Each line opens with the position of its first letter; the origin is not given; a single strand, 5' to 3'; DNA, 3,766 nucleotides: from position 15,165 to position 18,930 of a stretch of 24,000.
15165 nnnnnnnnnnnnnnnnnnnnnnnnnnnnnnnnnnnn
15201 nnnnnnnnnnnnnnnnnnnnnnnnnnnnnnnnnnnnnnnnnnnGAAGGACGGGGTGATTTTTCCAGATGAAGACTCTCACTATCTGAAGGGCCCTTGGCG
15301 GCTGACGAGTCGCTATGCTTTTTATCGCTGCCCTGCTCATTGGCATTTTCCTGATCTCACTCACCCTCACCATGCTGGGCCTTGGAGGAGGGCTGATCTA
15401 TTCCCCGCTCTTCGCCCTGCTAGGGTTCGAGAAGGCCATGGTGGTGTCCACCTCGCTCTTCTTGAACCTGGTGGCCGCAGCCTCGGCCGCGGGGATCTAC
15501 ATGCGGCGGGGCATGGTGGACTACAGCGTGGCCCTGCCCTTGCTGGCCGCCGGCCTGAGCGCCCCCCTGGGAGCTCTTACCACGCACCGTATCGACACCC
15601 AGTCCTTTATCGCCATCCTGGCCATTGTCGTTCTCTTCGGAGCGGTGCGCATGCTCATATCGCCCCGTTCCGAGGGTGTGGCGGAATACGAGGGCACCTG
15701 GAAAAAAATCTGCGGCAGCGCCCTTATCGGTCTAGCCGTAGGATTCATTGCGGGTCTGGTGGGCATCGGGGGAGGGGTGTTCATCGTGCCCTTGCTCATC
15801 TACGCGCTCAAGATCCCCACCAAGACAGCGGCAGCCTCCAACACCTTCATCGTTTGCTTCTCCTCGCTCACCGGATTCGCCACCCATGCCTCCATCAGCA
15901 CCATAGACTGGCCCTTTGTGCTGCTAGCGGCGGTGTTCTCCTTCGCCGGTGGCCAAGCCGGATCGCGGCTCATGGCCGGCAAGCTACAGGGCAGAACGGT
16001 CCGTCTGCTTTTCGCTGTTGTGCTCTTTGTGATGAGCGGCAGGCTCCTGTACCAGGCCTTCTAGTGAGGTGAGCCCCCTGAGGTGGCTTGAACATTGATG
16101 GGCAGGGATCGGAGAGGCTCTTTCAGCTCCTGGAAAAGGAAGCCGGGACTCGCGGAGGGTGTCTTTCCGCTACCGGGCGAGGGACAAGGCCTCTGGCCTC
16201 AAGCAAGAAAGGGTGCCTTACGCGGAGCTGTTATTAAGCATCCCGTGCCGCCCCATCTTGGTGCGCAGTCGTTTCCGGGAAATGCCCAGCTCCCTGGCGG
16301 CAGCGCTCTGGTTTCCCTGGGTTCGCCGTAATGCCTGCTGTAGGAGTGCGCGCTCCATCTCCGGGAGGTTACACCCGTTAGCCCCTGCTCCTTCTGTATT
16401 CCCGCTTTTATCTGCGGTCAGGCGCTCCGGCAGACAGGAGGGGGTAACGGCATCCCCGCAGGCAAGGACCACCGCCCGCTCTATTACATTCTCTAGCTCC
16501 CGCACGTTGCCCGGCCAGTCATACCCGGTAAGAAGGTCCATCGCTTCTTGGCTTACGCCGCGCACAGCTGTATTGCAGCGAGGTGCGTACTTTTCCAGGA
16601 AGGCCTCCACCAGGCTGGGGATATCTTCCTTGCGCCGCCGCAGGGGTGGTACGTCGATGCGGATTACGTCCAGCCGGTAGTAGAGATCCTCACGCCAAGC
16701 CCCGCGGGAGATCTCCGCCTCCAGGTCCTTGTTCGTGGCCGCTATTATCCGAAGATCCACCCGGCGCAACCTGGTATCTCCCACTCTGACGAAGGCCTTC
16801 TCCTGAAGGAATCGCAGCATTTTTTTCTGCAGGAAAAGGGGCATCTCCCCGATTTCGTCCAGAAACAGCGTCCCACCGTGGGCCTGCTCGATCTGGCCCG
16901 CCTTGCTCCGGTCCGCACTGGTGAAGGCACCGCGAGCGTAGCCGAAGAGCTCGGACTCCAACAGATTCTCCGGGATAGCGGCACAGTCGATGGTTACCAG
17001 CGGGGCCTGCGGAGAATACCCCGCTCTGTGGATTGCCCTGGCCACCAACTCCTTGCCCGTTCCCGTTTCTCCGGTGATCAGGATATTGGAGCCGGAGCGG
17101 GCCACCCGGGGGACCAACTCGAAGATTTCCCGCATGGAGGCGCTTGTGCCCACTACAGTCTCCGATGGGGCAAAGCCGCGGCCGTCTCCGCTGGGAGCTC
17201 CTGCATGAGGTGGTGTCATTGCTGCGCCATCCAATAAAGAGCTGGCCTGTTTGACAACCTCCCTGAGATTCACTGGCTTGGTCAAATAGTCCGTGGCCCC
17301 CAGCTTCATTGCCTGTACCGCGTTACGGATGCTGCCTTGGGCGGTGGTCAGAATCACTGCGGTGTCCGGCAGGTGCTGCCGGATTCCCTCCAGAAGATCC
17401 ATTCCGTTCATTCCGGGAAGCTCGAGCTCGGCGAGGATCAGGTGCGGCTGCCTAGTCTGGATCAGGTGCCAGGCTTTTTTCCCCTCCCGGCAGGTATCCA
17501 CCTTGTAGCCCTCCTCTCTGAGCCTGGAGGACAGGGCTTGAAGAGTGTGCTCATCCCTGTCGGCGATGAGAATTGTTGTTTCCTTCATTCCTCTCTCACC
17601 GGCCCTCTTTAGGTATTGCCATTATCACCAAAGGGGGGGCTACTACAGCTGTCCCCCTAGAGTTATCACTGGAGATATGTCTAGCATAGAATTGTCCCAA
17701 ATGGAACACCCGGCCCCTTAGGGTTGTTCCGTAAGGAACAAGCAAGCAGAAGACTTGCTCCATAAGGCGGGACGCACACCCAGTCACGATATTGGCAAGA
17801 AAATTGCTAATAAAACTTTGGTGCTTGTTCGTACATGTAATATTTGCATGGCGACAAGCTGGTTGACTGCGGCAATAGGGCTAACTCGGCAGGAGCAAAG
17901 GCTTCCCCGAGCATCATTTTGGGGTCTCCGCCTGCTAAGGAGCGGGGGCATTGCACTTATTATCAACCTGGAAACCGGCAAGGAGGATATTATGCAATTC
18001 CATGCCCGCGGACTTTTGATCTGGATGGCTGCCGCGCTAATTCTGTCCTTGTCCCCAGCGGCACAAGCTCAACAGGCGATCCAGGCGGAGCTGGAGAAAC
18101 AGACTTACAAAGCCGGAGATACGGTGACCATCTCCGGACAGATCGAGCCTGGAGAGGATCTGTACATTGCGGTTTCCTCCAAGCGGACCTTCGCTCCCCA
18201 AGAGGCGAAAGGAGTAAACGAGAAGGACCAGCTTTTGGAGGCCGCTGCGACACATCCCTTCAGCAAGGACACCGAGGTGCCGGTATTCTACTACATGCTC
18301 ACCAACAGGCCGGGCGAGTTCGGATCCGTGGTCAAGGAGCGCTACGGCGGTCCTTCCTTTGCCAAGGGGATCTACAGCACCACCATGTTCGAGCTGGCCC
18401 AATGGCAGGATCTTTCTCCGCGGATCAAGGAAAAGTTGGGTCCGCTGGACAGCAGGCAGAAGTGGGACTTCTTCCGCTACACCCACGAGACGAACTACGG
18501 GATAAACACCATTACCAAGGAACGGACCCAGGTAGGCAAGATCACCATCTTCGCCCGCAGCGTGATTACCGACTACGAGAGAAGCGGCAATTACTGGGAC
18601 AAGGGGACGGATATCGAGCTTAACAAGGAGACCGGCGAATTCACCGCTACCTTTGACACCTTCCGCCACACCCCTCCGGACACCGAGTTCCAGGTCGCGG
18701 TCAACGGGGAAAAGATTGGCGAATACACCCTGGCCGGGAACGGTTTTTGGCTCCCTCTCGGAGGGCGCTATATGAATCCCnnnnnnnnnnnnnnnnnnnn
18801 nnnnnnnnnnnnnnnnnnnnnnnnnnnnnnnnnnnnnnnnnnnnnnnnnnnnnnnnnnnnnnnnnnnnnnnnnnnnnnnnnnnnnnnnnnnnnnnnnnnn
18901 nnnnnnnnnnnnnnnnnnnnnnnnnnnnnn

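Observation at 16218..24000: Sigma-54-controlled locus linking an atypical TSUP permease to a cytoplasmic PsrA/acetylene-hydratase-like Mo/W enzyme: candidate uncharacterised pathway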

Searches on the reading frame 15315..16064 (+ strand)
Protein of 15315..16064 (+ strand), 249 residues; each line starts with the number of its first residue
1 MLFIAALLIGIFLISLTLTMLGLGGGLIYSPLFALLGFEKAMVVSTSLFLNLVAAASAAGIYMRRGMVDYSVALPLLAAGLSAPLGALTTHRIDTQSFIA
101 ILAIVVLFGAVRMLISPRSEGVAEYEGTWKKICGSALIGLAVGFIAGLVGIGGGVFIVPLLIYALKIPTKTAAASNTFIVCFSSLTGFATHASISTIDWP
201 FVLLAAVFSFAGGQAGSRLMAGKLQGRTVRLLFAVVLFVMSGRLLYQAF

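Call 6: search_protein_families(library=pfam, proteins=[window:15315-16064:+], max_evalue=0.01)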
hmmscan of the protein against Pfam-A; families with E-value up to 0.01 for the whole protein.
window:15315-16064:+ (249 aa): 1 family
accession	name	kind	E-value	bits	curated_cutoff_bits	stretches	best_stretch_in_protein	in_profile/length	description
PF01925.25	TauE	-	4.7e-44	151.3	32.6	1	7-244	1-237/237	Sulfite exporter TauE/SafE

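Call 7: search_protein_families(library=ncbifam, proteins=[window:15315-16064:+], max_evalue=0.01)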
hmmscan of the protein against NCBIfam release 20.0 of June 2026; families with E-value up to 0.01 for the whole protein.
window:15315-16064:+ (249 aa): 1 family
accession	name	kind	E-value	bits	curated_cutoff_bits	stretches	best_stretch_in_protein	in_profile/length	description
NF040961.1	MamO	equivalog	1.3e-10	40.3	800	1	128-245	525-648/648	magnetosome protein MamO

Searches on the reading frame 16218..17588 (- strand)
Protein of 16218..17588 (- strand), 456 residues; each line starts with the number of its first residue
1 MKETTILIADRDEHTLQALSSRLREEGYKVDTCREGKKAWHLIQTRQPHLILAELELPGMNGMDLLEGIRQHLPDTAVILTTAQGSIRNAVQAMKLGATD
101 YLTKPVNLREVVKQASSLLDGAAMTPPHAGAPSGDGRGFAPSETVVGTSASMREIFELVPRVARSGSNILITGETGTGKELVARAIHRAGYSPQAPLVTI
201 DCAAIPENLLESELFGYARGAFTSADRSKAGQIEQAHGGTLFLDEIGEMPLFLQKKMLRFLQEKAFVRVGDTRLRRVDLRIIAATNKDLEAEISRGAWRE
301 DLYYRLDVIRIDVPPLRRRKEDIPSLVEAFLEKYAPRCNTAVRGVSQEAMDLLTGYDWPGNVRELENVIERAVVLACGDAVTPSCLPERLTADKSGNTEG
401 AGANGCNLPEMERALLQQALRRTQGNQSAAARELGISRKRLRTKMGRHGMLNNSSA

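Call 6: search_protein_families(library=pfam, proteins=[window:16218-17588:-], max_evalue=0.01)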
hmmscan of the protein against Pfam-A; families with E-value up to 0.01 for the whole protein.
window:16218-17588:- (456 aa): 10 families
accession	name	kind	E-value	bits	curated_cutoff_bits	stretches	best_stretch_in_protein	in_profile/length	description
PF00158.32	Sigma54_activat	-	2.6e-67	226.1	20.2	1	146-311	2-167/168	Sigma-54 interaction domain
PF25601.1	AAA_lid_14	-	6.3e-28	96.9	27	1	317-399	1-83/87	AAA+ ATPase lid domain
PF00072.30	Response_reg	-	5.7e-27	94.5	30.2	1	6-114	1-109/111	Response regulator receiver domain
PF14532.12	Sigma54_activ_2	-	6.1e-22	78.8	25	1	146-316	1-138/138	Sigma-54 interaction domain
PF02954.25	HTH_8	-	3.3e-13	49.6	22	1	408-447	2-41/42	Bacterial regulatory protein, Fis family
PF07728.20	AAA_5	-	1.3e-05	25.7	22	1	168-287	1-123/139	AAA domain (dynein-related subfamily)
PF01078.27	Mg_chelatase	-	1.9e-05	24.6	20.3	0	227-254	96-123/207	Magnesium chelatase, subunit ChlI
PF07724.20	AAA_2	-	0.0023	18.4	27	1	167-261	4-99/166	AAA domain (Cdc48 subfamily)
PF00004.35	AAA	-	0.0028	18.6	21.2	1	169-287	1-110/131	ATPase family associated with various cellular activities (AAA)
PF13191.12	AAA_16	-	0.0039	18.1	32.6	1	146-205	3-63/167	AAA ATPase domain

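Call 7: search_protein_families(library=ncbifam, proteins=[window:16218-17588:-], max_evalue=0.01)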
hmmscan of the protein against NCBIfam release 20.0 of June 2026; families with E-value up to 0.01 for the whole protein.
window:16218-17588:- (456 aa): 120 families (the best 25 are shown)
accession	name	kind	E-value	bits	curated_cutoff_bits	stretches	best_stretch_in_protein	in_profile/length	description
TIGR01818.1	ntrC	equivalog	9.6e-129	430.1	558.6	2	6-395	1-386/463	nitrogen regulation protein NR(I)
NF008469.0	PRK11361.1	equivalog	1.3e-121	406.5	714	1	4-449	5-455/461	acetoacetate metabolism transcriptional regulator AtoC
NF007689.0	PRK10365.1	equivalog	9.9e-112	373.9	760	1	4-447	6-441/441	sigma-54-dependent response regulator transcription factor ZraR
TIGR02915.1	PEP_resp_reg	equivalog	1.5e-108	363.5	502.6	1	7-450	2-444/445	PEP-CTERM-box response regulator transcription factor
NF008176.1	PRK10923.1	equivalog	6.3e-104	348.2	620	2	1-394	1-389/469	nitrogen regulation protein NR(I)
NF041946.1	LuxO_transreg_Vib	equivalog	1.4e-103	347.2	800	1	23-394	16-384/463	quorum-sensing sigma-54 dependent transcriptional regulator LuxO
NF041552.1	TF_PrdR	equivalog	5.5e-102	342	795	1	143-447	267-575/577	sigma-54 dependent transcriptional regulator PrdR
NF011695.0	PRK15115.1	equivalog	2.3e-101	339.8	763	1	2-451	5-439/445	two-component system response regulator GlrR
NF051870.1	NAssimRespRegNtrX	equivalog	3.3e-98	329.5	600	1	5-448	3-450/452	nitrogen assimilation response regulator NtrX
TIGR01817.1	nifA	equivalog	9.8e-98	328.2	528.85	1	140-386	193-438/534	nif-specific transcriptional activator NifA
NF003451.0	PRK05022.1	equivalog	6.1e-95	318.8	476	1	143-445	190-505/512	nitric oxide reductase transcriptional regulator NorR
NF050807.1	TransRegFlbDCaul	equivalog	1.8e-91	307.3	750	1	143-446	118-436/454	sigma-54-dependent transcriptional regulator FlbD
NF038308.1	RNA_repair_RtcR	equivalog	2.2e-90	304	650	1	143-442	180-505/530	RNA repair transcriptional activator RtcR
TIGR02329.1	propionate_PrpR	equivalog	9.1e-90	301.7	499.2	1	143-444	212-523/526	propionate catabolism operon regulatory protein PrpR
NF049963.1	RespRegFlgRCampy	domain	1.1e-87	294.6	750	1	30-447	28-426/429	fla regulon two-component system response regulator FlgR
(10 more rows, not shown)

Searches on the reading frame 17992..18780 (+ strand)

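Call 46: search_protein_families(library=pfam, proteins=[window:17992-18780:+], max_evalue=10)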
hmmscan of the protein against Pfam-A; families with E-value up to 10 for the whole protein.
window:17992-18780:+ (263 aa): 2 families
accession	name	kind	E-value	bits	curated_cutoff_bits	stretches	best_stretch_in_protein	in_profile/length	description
PF13609.12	Porin_4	-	0.046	13.9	27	1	40-106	246-308/310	Gram-negative porin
PF18200.7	Big_11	-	0.13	12.6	25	1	31-49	22-40/87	Bacterial Ig-like domain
